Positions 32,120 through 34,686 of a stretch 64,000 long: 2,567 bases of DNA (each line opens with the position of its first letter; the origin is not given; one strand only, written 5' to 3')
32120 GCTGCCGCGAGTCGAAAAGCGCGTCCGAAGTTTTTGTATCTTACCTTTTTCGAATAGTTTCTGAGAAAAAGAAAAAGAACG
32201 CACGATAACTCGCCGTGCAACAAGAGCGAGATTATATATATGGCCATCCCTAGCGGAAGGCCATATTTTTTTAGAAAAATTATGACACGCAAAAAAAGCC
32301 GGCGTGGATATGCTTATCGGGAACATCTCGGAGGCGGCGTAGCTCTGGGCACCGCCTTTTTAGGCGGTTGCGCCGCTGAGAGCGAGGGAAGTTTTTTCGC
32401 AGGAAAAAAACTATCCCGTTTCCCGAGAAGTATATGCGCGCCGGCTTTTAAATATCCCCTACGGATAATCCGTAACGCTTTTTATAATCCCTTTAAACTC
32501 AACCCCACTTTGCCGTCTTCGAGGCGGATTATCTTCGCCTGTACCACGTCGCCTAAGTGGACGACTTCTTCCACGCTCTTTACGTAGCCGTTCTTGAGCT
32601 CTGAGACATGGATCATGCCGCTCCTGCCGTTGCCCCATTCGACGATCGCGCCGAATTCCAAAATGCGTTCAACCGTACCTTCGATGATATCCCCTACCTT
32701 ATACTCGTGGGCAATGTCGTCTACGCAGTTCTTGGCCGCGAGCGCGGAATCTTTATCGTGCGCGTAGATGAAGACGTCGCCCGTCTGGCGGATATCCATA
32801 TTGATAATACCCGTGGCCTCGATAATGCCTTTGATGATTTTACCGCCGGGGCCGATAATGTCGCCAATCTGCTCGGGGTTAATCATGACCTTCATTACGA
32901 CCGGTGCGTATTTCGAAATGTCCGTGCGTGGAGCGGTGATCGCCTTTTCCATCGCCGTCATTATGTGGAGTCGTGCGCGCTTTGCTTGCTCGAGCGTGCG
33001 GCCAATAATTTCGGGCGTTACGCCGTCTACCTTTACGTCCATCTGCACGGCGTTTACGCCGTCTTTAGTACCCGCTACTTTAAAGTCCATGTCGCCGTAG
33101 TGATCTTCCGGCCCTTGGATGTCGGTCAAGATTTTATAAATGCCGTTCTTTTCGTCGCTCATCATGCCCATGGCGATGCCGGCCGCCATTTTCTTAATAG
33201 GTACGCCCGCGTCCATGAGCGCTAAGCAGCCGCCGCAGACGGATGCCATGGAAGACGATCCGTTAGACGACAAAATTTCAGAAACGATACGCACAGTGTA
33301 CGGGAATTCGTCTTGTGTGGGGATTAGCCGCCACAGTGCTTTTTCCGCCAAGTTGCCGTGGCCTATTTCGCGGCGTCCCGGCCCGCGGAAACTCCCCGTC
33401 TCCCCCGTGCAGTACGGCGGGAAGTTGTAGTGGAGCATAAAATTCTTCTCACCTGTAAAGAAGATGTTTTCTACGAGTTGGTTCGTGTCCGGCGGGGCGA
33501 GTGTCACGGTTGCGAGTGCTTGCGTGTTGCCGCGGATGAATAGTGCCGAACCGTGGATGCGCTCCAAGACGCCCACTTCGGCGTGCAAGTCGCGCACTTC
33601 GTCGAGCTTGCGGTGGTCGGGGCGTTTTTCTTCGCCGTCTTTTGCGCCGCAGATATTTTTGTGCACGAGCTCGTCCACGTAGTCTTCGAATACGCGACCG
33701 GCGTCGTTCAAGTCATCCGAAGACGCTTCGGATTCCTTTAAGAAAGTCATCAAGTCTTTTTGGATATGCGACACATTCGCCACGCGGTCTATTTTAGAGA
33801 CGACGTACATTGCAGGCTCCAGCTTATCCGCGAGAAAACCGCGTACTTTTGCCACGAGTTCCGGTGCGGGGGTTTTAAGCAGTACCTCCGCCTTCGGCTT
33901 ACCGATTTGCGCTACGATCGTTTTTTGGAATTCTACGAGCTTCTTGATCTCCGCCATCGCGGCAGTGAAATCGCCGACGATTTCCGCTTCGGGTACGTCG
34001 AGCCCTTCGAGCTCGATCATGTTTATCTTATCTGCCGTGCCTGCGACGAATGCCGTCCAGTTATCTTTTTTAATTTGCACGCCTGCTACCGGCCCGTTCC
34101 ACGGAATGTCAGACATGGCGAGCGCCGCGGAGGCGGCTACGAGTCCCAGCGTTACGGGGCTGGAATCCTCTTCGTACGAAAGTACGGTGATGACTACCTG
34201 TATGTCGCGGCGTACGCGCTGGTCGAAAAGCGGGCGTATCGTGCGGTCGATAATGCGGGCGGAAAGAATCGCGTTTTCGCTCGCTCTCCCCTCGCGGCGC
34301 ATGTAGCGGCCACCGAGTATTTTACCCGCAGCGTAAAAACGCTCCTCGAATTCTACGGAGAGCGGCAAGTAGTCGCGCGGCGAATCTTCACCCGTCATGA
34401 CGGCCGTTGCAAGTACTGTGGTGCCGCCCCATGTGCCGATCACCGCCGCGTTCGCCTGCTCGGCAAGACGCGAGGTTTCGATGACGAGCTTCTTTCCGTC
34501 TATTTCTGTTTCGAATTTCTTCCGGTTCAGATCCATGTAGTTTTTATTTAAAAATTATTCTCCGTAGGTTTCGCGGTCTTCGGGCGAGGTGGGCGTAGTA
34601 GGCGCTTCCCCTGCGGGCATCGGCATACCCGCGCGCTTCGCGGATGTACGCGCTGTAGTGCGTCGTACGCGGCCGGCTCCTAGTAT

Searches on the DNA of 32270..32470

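Call 61: search_rna_families(source=window, start=32270, end=32470, threshold=evalue, max_evalue=10, show_alignments=2)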
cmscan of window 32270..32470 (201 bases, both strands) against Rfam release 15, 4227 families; matches with E-value up to 10: 5.
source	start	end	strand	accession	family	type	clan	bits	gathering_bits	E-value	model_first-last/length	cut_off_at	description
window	32363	32424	-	RF01074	RF_site1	Cis-reg; frameshift_element;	-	16.3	40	0.94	1-40/40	no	Putative RNA-dependent RNA polymerase ribosomal frameshift site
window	32294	32448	+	RF04114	MIR4374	Gene; miRNA;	-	15.5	105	0.89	1-119/119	no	MIR4374 microRNA precursor family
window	32288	32427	+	RF01969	RMST_8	Gene; lncRNA;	-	13.4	80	2.2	1-143/143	no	Rhabdomyosarcoma 2 associated transcript conserved region 8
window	32379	32424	-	RF01093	RF_site5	Cis-reg; frameshift_element;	-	12.9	35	6.7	1-60/60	no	Ma3 gene ribosomal frameshift signal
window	32302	32351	-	RF00294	snoTBR17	Gene; snRNA; snoRNA; CD-box;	-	11.7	40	1.7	1-119/119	no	Small nucleolar RNA TBR17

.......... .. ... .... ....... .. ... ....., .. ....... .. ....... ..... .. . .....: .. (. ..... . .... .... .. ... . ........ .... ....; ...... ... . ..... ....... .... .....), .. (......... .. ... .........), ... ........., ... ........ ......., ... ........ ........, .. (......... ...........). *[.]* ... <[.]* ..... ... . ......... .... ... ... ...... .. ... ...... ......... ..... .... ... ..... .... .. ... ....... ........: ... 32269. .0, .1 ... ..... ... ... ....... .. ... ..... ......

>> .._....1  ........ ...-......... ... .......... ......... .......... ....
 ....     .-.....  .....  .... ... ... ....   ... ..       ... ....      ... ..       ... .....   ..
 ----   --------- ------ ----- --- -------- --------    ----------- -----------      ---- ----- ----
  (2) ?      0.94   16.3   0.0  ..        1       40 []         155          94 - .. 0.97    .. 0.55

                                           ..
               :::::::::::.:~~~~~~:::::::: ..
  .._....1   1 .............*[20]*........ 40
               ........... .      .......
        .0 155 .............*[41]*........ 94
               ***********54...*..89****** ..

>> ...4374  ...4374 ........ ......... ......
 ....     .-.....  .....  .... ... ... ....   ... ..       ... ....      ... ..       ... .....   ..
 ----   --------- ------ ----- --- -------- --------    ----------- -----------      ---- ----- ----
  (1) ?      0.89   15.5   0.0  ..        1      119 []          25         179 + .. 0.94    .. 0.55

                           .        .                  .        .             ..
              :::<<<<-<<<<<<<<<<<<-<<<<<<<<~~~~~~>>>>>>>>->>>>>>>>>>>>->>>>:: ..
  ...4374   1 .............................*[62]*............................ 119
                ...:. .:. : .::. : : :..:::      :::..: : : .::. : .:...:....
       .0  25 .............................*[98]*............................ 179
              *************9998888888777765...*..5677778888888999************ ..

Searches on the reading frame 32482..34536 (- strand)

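Call 66: search_protein_families(library=pfam, proteins=[window:32482-34536:-])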
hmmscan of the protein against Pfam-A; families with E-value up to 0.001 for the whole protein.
window:32482-34536:- (684 aa): 4 families
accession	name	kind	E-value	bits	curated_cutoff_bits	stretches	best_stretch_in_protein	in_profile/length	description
PF01138.27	RNase_PH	-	4.7e-54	182.7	25.5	2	313-446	1-130/130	3' exoribonuclease family, domain 1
PF00575.29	S1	-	1.7e-13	51.2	22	1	612-681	2-71/74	S1 RNA binding domain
PF00013.35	KH_1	-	7.4e-06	26.1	21.5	1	548-603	2-62/66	KH domain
PF03725.20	RNase_PH_C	-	1.7e-05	25.1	20.8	1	450-520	2-66/67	3' exoribonuclease family, domain 2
